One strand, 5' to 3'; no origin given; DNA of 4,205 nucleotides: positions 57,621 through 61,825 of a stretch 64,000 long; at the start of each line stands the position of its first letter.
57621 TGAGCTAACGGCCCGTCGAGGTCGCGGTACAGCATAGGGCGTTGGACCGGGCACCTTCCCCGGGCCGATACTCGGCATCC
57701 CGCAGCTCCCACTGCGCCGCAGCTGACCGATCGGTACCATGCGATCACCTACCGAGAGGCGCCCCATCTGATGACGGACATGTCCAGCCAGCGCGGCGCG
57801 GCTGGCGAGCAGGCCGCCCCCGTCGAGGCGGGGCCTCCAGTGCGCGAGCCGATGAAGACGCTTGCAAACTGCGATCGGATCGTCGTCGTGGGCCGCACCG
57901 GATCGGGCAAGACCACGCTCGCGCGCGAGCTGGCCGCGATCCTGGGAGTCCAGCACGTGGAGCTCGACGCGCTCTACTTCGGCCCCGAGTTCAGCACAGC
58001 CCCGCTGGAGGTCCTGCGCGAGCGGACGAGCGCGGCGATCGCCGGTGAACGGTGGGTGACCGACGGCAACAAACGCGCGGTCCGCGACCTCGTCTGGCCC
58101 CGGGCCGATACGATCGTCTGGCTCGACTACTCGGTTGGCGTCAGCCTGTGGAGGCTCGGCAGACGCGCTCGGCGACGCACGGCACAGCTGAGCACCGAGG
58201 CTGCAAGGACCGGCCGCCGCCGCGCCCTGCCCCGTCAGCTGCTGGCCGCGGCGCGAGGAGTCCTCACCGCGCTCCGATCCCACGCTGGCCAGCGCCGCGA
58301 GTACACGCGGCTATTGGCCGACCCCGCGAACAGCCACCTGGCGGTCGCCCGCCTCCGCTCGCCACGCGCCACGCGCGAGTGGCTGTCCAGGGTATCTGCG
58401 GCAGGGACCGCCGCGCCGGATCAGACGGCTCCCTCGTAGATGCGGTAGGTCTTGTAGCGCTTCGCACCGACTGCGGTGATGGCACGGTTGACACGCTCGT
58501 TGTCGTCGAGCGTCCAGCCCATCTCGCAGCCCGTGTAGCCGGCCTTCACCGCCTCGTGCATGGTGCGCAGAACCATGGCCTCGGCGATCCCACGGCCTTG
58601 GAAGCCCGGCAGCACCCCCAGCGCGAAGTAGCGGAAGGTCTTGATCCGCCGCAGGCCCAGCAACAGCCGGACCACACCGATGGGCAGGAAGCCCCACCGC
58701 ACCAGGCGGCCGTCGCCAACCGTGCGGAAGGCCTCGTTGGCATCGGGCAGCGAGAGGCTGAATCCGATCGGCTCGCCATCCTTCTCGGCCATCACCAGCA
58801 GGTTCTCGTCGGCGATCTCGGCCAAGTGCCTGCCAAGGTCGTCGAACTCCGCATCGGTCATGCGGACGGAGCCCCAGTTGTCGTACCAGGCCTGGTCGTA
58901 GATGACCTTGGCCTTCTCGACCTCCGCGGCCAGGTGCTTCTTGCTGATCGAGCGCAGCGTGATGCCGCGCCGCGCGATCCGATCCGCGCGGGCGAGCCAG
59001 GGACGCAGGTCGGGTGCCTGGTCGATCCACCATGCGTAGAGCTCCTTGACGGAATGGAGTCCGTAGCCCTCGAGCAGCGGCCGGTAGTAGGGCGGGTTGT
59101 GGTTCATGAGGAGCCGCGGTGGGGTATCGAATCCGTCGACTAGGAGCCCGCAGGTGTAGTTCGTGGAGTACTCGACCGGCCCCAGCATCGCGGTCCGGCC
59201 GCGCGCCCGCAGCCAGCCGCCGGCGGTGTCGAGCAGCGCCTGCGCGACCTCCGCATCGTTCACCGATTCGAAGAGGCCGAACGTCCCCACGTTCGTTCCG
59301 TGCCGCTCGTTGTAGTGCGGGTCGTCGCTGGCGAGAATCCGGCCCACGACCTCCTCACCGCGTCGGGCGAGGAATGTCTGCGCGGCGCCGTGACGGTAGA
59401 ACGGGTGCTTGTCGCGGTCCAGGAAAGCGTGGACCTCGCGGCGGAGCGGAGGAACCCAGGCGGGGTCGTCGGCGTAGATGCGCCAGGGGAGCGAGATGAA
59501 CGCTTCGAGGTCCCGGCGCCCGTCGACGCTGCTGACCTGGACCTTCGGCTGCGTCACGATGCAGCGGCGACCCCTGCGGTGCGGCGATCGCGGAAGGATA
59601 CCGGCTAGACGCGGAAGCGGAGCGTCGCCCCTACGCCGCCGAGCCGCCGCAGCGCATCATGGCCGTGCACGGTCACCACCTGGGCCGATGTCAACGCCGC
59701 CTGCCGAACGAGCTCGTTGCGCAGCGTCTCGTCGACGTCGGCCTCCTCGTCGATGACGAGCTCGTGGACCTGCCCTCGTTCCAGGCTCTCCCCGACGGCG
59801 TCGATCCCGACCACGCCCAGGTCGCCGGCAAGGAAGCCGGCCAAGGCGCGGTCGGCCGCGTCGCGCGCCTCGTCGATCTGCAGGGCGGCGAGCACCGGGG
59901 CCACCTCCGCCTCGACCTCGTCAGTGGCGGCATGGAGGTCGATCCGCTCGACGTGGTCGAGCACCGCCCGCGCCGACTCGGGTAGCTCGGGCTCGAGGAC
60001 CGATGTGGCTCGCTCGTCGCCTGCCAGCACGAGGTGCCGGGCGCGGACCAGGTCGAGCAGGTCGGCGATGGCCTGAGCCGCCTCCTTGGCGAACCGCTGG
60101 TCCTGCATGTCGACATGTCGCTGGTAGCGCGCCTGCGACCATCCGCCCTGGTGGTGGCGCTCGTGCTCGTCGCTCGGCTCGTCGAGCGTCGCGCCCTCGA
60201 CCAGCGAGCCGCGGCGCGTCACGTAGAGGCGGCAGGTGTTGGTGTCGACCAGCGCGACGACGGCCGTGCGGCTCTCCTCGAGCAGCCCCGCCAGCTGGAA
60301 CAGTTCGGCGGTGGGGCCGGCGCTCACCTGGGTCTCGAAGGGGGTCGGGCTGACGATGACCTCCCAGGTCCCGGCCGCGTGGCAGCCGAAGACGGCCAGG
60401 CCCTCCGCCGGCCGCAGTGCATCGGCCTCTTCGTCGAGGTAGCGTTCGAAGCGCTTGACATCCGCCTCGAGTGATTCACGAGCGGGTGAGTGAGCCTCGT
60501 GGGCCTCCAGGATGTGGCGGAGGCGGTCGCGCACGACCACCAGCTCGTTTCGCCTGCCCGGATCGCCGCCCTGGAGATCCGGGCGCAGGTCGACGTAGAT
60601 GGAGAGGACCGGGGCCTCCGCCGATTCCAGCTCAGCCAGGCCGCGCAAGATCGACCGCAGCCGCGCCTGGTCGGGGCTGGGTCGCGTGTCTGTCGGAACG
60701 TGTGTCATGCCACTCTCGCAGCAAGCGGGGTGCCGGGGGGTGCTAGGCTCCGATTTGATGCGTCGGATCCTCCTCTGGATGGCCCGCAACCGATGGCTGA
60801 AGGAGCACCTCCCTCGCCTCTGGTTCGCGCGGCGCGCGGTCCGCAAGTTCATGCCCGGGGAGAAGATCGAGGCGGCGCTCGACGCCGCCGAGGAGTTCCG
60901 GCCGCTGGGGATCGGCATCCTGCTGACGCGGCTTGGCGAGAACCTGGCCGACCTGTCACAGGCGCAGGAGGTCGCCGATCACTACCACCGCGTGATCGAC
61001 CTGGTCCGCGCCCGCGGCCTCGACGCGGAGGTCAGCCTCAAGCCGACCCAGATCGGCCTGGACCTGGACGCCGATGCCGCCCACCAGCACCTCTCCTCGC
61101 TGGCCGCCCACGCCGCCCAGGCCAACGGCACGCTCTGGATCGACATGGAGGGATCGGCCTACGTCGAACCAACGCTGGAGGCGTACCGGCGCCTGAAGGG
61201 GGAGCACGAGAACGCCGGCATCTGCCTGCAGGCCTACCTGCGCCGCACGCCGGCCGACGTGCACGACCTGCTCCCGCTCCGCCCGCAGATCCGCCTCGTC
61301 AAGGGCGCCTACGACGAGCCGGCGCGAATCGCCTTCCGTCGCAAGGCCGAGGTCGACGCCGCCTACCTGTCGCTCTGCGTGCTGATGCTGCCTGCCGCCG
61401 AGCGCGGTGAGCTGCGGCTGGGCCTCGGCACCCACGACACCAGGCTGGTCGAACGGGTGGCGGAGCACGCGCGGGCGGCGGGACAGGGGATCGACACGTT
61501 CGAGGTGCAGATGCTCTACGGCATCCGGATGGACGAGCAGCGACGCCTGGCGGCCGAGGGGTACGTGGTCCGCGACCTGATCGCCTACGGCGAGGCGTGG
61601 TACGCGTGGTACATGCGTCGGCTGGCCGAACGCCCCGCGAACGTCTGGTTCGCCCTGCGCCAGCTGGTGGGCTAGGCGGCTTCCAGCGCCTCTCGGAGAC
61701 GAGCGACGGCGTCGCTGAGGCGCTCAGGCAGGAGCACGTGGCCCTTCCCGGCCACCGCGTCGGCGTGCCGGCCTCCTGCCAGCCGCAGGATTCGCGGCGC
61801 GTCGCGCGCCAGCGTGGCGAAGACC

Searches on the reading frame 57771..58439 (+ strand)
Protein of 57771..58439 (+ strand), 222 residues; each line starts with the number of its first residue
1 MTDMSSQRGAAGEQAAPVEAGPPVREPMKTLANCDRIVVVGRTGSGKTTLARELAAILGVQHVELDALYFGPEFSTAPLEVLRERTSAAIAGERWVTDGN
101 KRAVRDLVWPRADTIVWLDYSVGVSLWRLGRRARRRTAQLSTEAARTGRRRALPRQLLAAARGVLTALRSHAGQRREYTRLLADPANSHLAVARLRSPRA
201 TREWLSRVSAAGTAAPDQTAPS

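Call 10: search_protein_families(library=pfam, proteins=[window:57771-58439:+], max_evalue=0.01)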
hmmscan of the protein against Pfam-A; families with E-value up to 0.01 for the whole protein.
window:57771-58439:+ (222 aa): 13 families
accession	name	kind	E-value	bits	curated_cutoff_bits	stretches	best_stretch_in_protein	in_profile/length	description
PF05729.18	NACHT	-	0.00013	22.3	26.7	1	36-70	2-38/167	NACHT domain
PF13671.12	AAA_33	-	0.00019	22.2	27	1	37-90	2-33/143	AAA domain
PF01202.28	SKI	-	0.00025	21.6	22.1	0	44-68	2-26/159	Shikimate kinase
PF13521.12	AAA_28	-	0.00032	21.4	27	1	36-64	1-29/164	AAA domain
PF13401.12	AAA_22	-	0.00047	20.9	27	1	37-64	8-33/130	AAA domain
PF20720.3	nSTAND3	-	0.00049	20.3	27.2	1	26-56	9-39/155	Novel STAND NTPase 3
PF13238.12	AAA_18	-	0.00071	20.5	29.4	1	37-63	1-29/128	AAA domain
PF00004.35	AAA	-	0.00085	20.2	21.2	1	38-73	2-37/131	ATPase family associated with various cellular activities (AAA)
PF02367.23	TsaE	-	0.0017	18.7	26.6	1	29-62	16-50/128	Threonylcarbamoyl adenosine biosynthesis protein TsaE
PF13191.12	AAA_16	-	0.0024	18.8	32.6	1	37-83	27-80/167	AAA ATPase domain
PF02224.24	Cytidylate_kin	-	0.0026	18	26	0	39-69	3-33/211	Cytidylate kinase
PF01712.25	dNK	-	0.0045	17.2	27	0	37-64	1-28/203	Deoxynucleoside kinase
PF07728.20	AAA_5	-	0.0097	16.3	22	0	37-59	2-24/139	AAA domain (dynein-related subfamily)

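Call 13: find_encoding_contigs(protein=window:57771-58439:+, flank=10000, max_places=10)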
Protein window:57771-58439:+ (222 aa): no gene with exactly this product is on record in the collection.

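Call 17: find_encoding_contigs(protein=window:57852-58439:+, flank=10000, max_places=10)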
Protein window:57852-58439:+ (195 aa): no gene with exactly this product is on record in the collection.

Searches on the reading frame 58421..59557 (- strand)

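Call 69: search_protein_families(library=pfam, proteins=[window:58421-59557:-], max_evalue=0.001)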
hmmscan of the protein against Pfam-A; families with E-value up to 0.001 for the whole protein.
window:58421-59557:- (378 aa): 4 families
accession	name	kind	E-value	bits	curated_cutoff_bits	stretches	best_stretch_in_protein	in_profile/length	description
PF00583.31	Acetyltransf_1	-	1.7e-09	38.4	20.7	1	222-357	10-108/116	Acetyltransferase (GNAT) family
PF13508.13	Acetyltransf_7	-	6.1e-05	23.8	27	0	292-351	28-68/84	Acetyltransferase (GNAT) domain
PF04339.18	FemAB_like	-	0.00077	19.1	27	0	193-275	193-273/369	Peptidogalycan biosysnthesis/recognition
PF13480.13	Acetyltransf_6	-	0.001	19.7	22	0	299-369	87-142/143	Acetyltransferase (GNAT) domain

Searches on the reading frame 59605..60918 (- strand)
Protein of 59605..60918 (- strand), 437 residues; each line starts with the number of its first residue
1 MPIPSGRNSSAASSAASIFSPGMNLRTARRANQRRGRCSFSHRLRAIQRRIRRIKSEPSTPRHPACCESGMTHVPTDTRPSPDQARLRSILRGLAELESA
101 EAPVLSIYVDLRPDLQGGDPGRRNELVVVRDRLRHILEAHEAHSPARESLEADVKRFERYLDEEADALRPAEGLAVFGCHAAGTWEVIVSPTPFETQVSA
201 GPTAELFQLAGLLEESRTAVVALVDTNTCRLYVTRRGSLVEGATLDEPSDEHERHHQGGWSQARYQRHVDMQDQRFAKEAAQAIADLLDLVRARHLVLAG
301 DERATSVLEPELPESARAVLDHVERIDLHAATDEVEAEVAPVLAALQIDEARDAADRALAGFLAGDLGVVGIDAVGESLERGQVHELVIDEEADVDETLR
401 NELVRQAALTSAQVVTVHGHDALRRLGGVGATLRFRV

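Call 69: search_protein_families(library=pfam, proteins=[window:59605-60918:-], max_evalue=0.001)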
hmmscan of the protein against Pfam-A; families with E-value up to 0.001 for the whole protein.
window:59605-60918:- (437 aa): 4 families
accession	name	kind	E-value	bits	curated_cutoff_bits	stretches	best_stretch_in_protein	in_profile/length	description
PF18854.6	baeRF_family10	-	2.6e-19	70.3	27.1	1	208-320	5-119/143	Bacterial archaeo-eukaryotic release factor family 10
PF18844.6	baeRF_family2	-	6e-16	59.3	26.9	1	219-360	2-145/149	Bacterial archaeo-eukaryotic release factor family 2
PF18859.6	acVLRF1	-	8.5e-13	49.1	27.1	1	218-336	2-114/130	Actinobacteria/chloroflexi VLRF1 release factor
PF18856.6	baeRF_family12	-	0.00012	23.1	27.7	1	246-332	41-130/138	Bacterial archaeo-eukaryotic release factor family 12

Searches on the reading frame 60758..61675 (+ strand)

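Call 69: search_protein_families(library=pfam, proteins=[window:60758-61675:+], max_evalue=0.001)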
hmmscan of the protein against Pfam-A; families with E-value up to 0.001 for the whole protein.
window:60758-61675:+ (305 aa): 1 family
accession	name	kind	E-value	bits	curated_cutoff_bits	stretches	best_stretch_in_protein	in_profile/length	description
PF01619.24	Pro_dh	-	2e-26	93.6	27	1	41-296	2-273/278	Proline dehydrogenase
